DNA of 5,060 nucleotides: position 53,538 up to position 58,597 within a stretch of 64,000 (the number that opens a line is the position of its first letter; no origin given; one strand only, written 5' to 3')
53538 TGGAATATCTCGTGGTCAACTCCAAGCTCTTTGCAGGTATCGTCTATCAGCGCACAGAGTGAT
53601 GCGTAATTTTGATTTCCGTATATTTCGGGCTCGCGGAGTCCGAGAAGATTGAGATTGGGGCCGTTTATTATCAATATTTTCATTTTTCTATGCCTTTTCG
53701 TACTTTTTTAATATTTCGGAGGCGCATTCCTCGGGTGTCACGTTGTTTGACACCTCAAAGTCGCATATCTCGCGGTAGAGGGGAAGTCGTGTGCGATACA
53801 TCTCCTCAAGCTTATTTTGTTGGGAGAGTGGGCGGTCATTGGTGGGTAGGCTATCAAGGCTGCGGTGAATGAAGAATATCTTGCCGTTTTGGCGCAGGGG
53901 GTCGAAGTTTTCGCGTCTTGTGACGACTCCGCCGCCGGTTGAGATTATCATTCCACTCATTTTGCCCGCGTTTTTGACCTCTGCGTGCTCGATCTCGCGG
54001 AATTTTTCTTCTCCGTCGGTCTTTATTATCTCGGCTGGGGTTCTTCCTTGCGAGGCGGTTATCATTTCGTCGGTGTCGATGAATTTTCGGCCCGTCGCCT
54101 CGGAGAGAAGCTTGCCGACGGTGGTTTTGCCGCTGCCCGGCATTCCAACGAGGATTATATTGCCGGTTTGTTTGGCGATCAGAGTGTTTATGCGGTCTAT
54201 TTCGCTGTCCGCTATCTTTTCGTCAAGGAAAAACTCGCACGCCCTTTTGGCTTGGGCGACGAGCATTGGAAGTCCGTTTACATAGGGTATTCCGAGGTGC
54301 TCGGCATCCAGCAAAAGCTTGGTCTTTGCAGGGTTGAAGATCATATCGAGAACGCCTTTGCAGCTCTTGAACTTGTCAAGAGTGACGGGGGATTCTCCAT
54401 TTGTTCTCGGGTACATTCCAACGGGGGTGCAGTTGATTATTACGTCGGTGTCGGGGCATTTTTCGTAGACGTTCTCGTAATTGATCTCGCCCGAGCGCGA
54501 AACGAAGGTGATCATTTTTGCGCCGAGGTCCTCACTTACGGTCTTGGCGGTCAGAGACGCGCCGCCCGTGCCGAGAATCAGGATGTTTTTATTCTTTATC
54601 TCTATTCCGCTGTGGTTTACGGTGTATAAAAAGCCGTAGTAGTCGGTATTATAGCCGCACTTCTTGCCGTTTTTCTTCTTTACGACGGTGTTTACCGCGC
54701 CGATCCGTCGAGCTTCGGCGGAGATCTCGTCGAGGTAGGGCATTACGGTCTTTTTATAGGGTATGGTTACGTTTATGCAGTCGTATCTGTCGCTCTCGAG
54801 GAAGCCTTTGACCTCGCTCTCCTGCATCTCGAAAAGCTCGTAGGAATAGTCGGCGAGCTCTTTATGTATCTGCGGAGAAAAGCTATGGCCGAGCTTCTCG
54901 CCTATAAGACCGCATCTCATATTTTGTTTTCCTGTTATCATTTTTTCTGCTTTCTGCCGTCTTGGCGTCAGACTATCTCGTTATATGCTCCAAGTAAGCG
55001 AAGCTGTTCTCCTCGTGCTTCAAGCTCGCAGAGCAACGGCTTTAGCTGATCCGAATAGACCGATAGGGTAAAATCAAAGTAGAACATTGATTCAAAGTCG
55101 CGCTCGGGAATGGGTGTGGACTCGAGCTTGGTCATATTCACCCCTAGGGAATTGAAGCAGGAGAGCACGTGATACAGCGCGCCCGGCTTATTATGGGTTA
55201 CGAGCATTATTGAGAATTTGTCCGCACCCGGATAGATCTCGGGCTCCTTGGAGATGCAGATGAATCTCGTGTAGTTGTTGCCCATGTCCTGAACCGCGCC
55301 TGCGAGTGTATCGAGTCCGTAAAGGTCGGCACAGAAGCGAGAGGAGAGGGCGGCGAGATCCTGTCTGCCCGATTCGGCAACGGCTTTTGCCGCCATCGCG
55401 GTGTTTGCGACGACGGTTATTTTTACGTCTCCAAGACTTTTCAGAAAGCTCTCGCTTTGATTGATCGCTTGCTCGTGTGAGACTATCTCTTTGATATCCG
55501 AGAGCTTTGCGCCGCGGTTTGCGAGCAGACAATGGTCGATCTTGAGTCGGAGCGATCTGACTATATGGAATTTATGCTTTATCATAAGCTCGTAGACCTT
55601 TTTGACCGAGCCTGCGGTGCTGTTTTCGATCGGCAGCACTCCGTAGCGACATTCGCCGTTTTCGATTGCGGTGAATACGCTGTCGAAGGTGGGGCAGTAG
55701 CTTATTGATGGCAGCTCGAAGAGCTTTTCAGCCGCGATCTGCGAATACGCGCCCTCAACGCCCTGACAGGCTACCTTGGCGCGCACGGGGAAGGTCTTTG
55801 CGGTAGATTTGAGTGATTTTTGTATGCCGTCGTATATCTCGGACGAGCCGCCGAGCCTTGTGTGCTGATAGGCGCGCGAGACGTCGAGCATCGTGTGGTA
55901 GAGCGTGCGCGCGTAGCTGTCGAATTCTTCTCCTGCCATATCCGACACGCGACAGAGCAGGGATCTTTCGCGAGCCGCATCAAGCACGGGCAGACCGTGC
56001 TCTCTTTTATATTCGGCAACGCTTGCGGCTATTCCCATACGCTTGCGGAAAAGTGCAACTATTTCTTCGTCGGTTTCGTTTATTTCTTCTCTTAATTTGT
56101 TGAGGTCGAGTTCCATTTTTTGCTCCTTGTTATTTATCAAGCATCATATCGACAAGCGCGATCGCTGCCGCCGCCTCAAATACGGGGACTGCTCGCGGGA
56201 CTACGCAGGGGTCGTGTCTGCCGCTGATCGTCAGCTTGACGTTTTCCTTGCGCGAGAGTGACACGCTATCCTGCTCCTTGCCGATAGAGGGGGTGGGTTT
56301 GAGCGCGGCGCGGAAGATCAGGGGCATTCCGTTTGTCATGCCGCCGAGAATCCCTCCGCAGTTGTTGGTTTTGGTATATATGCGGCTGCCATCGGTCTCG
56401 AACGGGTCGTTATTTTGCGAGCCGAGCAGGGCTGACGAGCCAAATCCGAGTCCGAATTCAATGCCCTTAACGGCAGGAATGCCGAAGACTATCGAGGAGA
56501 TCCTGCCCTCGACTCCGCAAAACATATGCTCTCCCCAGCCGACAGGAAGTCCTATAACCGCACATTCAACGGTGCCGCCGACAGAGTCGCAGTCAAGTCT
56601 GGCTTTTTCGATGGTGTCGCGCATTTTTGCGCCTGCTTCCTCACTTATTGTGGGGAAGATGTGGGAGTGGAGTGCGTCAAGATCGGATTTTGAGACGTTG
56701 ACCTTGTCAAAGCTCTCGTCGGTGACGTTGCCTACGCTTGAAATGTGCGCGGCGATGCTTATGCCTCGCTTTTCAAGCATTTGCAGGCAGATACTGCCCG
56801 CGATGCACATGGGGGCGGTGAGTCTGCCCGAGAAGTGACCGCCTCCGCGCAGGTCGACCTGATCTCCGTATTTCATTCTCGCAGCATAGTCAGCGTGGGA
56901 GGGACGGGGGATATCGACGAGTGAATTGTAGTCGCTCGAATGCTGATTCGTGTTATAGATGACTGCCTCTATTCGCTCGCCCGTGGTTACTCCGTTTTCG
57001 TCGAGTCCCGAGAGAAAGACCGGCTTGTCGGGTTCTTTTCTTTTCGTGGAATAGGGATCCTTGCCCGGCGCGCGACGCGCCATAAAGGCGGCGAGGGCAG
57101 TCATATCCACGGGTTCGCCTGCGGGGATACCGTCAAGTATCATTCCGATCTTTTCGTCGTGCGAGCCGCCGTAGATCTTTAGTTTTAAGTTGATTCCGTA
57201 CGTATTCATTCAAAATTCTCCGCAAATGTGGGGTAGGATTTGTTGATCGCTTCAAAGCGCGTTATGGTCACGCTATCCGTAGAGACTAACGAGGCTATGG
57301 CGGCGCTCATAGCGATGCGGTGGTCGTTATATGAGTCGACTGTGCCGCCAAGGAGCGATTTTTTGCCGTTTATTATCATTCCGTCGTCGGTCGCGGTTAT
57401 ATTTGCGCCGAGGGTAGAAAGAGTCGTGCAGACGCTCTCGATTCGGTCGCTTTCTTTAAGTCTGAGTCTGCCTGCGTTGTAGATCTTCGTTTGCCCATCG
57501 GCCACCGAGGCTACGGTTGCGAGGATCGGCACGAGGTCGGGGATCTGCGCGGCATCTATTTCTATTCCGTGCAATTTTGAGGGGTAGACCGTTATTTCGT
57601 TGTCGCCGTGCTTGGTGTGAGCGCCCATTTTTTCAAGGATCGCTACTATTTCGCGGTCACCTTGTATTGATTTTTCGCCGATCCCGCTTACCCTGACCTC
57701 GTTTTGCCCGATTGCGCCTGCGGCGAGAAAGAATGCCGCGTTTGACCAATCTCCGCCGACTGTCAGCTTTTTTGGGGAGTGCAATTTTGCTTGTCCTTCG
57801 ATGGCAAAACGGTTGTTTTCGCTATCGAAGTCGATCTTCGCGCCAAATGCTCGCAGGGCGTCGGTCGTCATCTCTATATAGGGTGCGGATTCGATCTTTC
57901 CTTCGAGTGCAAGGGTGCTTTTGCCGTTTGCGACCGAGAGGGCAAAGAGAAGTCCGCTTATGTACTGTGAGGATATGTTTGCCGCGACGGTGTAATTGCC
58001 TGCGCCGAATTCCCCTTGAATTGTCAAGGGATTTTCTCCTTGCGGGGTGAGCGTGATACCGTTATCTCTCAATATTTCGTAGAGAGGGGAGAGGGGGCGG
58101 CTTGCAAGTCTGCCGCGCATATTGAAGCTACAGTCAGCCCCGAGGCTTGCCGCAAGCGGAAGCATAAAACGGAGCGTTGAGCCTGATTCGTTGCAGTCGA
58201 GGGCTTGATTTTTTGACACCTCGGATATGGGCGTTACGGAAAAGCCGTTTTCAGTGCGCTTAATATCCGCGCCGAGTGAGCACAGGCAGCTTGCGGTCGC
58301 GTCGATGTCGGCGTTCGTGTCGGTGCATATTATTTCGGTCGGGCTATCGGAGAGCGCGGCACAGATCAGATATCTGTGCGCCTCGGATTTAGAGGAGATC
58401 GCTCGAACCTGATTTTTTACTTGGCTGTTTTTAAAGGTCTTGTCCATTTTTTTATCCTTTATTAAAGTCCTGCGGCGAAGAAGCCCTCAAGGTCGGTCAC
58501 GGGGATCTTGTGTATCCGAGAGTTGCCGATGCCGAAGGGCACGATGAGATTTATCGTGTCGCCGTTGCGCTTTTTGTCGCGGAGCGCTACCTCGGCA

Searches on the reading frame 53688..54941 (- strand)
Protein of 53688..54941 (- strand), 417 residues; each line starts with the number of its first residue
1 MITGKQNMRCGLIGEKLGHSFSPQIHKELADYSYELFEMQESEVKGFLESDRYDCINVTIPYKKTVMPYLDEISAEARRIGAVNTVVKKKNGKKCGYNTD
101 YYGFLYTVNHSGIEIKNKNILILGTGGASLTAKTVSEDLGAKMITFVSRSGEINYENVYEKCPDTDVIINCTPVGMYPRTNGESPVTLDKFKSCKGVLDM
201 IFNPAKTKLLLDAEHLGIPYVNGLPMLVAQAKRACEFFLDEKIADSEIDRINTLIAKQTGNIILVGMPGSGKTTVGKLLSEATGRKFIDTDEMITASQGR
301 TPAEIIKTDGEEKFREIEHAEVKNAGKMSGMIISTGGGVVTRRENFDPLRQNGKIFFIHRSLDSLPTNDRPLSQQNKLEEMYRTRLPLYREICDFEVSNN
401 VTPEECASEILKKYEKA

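Call 20: search_protein_families(library=pfam, proteins=[window:53688-54941:-], max_evalue=0.00001)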
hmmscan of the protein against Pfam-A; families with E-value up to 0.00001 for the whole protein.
window:53688-54941:- (417 aa): 2 families
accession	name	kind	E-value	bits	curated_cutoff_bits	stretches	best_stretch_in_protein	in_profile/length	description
PF01202.28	SKI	-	3.1e-35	122.1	22.1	1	268-413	1-157/159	Shikimate kinase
PF08501.16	Shikimate_dh_N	-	5.8e-19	68.6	27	1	12-86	1-83/83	Shikimate dehydrogenase substrate binding domain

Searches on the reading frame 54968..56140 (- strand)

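Call 20: search_protein_families(library=pfam, proteins=[window:54968-56140:-], max_evalue=0.00001)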
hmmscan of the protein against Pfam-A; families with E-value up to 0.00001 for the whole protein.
window:54968-56140:- (390 aa): 2 families
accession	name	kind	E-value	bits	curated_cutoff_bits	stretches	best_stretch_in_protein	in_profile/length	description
PF00800.23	PDT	-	2.3e-56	190.9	25.2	1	123-300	1-180/181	Prephenate dehydratase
PF01817.26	CM_2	-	9.4e-20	71.1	27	1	16-93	1-80/80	Chorismate mutase type II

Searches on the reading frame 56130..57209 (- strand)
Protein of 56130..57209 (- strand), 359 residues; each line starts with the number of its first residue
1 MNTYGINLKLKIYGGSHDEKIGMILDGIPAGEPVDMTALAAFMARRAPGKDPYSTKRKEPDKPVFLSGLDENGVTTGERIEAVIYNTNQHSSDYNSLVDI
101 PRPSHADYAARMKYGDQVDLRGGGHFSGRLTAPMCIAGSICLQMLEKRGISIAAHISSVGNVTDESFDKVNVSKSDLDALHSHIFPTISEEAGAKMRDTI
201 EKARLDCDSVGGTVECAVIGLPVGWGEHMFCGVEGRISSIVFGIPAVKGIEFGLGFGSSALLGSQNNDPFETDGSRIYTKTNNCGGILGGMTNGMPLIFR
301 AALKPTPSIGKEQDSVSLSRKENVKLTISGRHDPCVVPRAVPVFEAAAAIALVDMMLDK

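Call 21: search_protein_families(library=pfam, proteins=[window:56130-57209:-], max_evalue=0.00001)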
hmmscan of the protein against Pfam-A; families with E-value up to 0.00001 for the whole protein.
window:56130-57209:- (359 aa): 1 family
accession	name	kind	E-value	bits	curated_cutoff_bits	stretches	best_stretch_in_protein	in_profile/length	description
PF01264.26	Chorismate_synt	-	4.2e-116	387.7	27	1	8-357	1-327/327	Chorismate synthase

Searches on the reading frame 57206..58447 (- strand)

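Call 21: search_protein_families(library=pfam, proteins=[window:57206-58447:-], max_evalue=0.00001)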
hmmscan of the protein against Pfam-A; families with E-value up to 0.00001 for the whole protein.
window:57206-58447:- (413 aa): 1 family
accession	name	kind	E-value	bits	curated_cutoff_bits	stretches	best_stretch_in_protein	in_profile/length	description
PF00275.25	EPSP_synthase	-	1.8e-95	320.6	22.8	1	7-411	4-416/417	EPSP synthase (3-phosphoshikimate 1-carboxyvinyltransferase)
